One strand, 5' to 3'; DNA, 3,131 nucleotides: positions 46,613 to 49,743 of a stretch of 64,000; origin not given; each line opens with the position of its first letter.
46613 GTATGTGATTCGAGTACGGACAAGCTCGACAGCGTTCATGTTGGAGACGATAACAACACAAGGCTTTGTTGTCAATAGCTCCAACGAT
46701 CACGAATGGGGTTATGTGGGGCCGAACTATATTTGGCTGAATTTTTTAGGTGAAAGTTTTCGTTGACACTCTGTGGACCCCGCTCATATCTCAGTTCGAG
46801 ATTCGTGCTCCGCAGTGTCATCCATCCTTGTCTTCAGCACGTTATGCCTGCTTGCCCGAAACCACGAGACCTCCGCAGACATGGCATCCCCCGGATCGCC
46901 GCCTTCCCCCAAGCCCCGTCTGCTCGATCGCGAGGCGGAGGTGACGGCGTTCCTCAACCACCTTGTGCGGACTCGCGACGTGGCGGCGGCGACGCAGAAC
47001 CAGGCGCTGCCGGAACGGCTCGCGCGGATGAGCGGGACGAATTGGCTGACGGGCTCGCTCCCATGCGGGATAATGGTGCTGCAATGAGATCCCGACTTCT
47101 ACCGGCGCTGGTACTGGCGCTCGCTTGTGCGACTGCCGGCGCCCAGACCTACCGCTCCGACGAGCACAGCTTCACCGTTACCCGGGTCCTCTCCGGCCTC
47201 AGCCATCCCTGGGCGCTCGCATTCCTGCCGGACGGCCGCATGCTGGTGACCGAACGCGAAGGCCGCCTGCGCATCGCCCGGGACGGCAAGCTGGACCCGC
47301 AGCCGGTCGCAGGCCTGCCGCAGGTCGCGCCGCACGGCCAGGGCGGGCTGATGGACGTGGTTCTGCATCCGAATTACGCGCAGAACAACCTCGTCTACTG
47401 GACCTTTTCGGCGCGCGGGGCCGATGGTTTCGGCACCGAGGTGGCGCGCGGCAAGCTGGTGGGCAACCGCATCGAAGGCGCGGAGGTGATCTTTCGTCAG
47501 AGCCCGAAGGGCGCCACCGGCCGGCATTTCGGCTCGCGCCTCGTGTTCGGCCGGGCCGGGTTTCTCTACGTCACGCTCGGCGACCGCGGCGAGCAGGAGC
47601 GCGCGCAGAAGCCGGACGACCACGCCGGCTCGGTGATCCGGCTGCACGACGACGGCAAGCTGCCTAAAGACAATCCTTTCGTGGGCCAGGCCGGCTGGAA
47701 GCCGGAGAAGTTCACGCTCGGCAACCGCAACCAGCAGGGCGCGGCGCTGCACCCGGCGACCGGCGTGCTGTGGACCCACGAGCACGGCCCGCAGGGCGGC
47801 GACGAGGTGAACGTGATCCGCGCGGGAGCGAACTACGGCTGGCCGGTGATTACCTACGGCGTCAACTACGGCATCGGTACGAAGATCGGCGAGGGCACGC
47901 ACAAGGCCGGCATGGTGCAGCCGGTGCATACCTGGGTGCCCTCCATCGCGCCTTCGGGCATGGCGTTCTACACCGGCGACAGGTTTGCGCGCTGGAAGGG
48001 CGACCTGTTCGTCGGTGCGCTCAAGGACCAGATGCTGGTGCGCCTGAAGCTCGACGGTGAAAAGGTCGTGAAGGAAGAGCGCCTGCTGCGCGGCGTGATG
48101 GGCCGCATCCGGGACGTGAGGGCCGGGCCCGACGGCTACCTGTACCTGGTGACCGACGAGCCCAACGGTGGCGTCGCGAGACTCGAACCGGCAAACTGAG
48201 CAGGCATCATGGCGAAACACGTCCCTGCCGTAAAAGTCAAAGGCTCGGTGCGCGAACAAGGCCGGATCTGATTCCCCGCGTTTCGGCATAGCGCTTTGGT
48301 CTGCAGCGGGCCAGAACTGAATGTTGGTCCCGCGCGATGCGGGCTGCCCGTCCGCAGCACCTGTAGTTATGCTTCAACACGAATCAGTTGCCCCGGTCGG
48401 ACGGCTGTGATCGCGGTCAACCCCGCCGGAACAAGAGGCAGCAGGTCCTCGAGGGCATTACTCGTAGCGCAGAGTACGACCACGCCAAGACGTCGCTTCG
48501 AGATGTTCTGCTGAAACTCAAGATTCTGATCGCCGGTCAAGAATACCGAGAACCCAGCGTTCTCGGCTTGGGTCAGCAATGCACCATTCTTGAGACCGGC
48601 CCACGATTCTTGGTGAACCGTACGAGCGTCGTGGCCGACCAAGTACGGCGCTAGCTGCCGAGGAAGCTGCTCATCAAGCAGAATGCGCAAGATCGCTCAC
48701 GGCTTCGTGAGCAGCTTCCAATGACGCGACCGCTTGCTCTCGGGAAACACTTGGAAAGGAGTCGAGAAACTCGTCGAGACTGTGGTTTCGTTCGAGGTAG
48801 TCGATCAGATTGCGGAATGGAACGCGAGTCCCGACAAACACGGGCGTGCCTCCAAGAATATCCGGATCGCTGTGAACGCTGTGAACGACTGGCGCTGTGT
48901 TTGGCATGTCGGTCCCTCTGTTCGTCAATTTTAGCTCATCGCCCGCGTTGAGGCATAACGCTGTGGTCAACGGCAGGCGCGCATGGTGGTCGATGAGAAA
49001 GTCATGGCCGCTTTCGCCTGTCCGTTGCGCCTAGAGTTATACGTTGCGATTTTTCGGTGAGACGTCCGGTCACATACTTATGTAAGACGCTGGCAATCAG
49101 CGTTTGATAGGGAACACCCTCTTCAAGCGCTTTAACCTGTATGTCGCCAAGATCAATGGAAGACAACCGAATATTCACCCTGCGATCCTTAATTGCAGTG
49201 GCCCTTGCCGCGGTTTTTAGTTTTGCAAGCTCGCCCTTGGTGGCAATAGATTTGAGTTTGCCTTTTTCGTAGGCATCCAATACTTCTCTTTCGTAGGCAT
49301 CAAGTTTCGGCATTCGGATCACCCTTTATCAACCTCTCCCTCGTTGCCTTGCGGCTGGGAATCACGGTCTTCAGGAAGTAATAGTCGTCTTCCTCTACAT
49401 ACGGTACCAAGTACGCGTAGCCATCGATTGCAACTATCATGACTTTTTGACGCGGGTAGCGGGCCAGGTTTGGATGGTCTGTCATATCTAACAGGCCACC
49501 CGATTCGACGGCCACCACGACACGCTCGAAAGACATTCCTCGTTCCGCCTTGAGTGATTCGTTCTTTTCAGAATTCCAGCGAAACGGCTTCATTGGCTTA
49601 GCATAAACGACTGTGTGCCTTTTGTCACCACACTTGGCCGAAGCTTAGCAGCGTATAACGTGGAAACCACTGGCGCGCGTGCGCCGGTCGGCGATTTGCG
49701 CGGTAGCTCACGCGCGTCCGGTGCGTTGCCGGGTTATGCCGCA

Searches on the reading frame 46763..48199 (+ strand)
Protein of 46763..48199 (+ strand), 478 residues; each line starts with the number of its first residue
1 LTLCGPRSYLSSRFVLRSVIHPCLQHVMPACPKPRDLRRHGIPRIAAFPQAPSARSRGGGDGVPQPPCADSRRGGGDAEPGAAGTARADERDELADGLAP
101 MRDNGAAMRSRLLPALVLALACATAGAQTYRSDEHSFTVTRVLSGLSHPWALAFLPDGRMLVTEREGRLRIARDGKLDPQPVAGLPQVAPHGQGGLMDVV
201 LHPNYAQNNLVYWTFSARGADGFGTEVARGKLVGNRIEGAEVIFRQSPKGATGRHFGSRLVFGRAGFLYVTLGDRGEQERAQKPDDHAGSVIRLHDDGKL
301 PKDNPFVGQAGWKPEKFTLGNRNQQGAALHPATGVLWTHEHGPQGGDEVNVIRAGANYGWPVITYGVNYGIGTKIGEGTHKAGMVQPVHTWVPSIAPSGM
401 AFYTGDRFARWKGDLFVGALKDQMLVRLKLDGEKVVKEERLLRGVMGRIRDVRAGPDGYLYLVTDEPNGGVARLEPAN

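Call 62: search_protein_families(library=pfam, proteins=[window:46763-48199:+], max_evalue=0.001)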
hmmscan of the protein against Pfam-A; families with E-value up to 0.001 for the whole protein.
window:46763-48199:+ (478 aa): 1 family
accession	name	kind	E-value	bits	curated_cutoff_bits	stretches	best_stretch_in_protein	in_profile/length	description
PF07995.17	GSDH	-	1.3e-136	455.7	25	1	146-472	1-331/332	Glucose / Sorbosone dehydrogenase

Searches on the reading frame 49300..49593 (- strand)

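Call 62: search_protein_families(library=pfam, proteins=[window:49300-49593:-], max_evalue=0.001)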
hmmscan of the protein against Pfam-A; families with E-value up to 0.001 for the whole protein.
window:49300-49593:- (97 aa): 1 family
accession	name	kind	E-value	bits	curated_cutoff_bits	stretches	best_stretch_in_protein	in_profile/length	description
PF04365.19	BrnT_toxin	-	2.1e-06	28.4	34.5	1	6-85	1-75/77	Ribonuclease toxin, BrnT, of type II toxin-antitoxin system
